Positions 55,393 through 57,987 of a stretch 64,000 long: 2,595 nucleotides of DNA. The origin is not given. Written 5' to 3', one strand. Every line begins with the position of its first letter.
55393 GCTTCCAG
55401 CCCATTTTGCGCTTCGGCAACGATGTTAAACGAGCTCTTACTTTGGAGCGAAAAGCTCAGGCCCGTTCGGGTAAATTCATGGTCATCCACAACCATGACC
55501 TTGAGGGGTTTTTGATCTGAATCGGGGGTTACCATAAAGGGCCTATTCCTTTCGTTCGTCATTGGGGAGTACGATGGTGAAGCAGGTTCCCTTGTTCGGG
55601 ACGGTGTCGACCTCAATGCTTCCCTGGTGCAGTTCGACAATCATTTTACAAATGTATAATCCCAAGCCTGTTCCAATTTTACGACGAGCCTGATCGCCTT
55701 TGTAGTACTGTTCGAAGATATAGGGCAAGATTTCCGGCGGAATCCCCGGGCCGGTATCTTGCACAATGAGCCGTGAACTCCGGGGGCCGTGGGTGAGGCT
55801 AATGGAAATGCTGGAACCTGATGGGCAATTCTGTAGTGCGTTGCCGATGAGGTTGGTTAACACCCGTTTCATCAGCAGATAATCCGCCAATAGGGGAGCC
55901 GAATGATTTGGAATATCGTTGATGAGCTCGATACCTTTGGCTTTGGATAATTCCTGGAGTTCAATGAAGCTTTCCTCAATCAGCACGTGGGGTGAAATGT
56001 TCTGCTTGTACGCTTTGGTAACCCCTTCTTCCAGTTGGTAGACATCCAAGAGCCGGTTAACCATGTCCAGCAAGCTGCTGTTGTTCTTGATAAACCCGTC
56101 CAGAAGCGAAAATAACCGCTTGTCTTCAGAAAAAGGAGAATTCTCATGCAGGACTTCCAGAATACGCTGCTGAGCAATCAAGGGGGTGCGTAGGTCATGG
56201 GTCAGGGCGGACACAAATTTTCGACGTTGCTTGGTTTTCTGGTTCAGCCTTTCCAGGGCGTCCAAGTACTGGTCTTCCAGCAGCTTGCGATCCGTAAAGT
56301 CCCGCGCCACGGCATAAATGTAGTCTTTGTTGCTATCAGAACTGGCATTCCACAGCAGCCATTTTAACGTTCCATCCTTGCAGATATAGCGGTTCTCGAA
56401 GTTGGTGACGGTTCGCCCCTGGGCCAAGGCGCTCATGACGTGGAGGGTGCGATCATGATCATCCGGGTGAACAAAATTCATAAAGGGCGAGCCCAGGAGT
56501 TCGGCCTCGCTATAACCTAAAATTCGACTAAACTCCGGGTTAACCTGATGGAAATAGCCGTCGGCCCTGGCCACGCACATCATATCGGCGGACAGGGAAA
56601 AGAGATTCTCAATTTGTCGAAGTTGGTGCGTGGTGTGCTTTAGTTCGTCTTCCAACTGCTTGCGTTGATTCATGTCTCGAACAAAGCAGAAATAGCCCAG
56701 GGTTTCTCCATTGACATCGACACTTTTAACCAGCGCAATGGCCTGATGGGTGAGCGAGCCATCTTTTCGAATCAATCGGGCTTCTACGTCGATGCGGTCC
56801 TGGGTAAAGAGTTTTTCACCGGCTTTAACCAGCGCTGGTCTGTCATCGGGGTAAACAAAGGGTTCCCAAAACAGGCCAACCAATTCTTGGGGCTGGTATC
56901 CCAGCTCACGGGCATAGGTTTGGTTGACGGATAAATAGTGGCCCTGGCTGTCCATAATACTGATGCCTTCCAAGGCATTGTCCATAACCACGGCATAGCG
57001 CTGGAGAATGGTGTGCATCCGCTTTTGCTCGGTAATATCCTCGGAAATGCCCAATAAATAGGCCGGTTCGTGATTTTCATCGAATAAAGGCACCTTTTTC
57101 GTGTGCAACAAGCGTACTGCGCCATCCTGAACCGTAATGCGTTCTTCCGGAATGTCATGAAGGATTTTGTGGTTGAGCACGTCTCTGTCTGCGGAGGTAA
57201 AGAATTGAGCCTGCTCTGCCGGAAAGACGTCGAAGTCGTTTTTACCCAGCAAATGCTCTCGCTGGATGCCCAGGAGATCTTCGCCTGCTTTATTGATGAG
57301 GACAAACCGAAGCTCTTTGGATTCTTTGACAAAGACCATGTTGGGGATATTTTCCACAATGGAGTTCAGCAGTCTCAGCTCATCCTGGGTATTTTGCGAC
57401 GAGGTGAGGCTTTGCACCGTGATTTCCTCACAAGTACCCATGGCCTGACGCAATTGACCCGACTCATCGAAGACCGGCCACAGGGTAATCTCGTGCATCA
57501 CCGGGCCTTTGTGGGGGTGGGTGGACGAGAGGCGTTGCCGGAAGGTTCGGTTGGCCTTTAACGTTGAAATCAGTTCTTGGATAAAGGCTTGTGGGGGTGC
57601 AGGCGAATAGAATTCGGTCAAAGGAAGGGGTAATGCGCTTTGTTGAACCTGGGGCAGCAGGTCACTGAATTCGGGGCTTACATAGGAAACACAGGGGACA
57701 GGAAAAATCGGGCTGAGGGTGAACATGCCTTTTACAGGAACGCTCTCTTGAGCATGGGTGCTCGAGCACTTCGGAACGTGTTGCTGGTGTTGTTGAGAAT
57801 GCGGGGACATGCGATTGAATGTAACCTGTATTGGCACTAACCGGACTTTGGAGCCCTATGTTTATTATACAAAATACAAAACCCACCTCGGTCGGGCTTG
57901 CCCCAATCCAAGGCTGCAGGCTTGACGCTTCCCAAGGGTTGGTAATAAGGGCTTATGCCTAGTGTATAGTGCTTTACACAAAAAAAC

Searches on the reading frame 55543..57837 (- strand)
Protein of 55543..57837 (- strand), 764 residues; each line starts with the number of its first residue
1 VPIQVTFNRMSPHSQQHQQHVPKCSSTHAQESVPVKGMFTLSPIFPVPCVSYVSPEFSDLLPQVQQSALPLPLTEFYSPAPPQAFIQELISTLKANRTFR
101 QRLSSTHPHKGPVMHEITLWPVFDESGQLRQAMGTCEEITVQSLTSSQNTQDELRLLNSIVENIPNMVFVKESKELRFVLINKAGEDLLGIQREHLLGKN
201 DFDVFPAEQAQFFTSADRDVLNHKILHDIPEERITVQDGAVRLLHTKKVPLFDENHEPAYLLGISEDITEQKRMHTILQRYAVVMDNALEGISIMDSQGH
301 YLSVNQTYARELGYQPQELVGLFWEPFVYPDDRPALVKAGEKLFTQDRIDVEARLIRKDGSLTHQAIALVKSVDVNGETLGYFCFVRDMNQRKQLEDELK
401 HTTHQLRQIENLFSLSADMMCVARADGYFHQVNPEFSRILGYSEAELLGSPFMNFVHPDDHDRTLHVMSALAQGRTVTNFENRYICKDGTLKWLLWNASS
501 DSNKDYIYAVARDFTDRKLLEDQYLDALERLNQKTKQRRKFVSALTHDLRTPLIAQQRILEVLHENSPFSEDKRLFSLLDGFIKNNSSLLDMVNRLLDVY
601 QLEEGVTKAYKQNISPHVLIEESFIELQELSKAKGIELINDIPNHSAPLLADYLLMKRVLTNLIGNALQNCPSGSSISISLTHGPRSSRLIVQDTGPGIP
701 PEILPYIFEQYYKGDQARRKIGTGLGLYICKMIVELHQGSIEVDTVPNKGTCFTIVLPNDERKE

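Call 23: search_protein_families(library=pfam, proteins=[window:55543-57837:-], max_evalue=0.001)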
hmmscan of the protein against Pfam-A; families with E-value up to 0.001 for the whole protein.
window:55543-57837:- (764 aa): 9 families
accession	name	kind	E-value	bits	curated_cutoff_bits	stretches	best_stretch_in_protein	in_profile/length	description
PF08448.16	PAS_4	-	6.9e-45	152.2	23.1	3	161-273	1-110/110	PAS fold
PF00989.32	PAS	-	5.9e-36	123.4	22.6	3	409-500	3-95/113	PAS fold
PF08447.18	PAS_3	-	4.1e-33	114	25.6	2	431-500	3-74/89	PAS fold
PF13426.13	PAS_9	-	1.2e-32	112.7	27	3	418-515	2-102/103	PAS domain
PF02518.31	HATPase_c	-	1.4e-27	96.7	26.4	1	652-759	2-109/111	Histidine kinase-, DNA gyrase B-, and HSP90-like ATPase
PF13188.13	PAS_8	-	1.9e-19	69.2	21.8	3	408-462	2-52/65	PAS domain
PF00512.31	HisKA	-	2.4e-07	31.1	26.9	1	537-605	1-66/66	His Kinase A (phospho-acceptor) domain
PF14598.12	PAS_11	-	3.1e-06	27.5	25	0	294-357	7-71/109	PAS domain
PF24820.1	Diguanyl_cycl_sensor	-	1.1e-05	25.8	28.1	0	289-331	6-48/109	Diguanylate cyclase-like sensor domain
